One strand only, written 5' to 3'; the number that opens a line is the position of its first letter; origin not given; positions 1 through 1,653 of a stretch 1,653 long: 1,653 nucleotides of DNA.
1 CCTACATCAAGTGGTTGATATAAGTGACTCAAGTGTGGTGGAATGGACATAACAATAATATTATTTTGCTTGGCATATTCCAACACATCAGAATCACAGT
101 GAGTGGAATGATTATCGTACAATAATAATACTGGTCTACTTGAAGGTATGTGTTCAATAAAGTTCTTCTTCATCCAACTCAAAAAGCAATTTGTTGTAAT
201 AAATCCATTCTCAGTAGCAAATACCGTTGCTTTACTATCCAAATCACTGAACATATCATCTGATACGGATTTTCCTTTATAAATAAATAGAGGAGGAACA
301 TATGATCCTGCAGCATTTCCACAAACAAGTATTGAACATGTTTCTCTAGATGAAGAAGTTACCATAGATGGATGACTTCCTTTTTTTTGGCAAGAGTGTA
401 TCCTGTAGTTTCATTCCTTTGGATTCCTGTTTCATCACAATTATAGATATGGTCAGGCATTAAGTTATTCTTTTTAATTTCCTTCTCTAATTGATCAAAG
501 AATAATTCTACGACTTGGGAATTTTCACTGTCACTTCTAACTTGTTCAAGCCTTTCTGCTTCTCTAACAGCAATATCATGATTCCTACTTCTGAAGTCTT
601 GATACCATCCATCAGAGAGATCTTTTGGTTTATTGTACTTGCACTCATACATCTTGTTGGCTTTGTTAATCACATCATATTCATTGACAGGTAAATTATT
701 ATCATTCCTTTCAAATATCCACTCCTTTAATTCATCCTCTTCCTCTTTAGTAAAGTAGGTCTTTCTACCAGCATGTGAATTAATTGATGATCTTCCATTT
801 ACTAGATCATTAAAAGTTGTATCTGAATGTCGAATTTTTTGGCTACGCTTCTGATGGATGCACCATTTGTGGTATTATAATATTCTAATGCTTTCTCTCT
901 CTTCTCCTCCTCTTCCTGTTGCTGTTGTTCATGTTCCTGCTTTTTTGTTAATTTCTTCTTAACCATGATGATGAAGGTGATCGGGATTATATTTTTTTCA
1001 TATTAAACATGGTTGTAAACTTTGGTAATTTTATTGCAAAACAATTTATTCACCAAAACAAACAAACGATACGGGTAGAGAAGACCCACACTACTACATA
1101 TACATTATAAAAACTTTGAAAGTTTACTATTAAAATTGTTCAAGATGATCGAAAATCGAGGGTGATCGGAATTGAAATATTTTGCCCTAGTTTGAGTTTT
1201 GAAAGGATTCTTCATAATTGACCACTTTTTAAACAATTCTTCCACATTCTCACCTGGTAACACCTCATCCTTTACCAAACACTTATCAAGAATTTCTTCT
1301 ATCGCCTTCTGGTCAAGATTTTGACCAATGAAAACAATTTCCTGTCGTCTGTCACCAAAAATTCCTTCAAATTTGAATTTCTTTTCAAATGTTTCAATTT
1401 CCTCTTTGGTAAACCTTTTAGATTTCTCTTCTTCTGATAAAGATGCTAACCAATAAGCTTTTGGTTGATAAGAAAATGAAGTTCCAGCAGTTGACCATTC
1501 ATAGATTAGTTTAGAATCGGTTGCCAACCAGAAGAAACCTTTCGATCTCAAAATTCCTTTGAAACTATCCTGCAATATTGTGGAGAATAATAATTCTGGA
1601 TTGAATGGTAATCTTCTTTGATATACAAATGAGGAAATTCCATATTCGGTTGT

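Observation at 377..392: Transposase frame break sits exactly on an A8 run forming the -1 slippery heptamer A_AAA_AAG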

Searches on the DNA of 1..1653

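Call 36: search_rna_families(source=window, threshold=evalue, max_evalue=1)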
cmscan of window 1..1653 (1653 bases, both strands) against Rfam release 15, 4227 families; matches with E-value up to 1: 2.
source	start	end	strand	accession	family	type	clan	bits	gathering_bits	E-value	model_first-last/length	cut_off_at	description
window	451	548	-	RF02961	DUF3800-II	Gene; sRNA;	-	20.7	43.2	0.49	1-69/69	no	DUF3800-II RNA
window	1030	1118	-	RF01761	wcaG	Cis-reg;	-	20.2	42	0.6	1-98/98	no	wcaG RNA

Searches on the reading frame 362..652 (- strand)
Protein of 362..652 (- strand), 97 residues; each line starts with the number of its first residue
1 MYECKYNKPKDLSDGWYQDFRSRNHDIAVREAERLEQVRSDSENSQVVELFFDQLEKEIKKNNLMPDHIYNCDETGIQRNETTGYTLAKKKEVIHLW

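Call 41: find_encoding_contigs(protein=window:362-652:-, flank=10000)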
Protein seq(97 aa) (97 aa): no gene with exactly this product is on record in the collection.
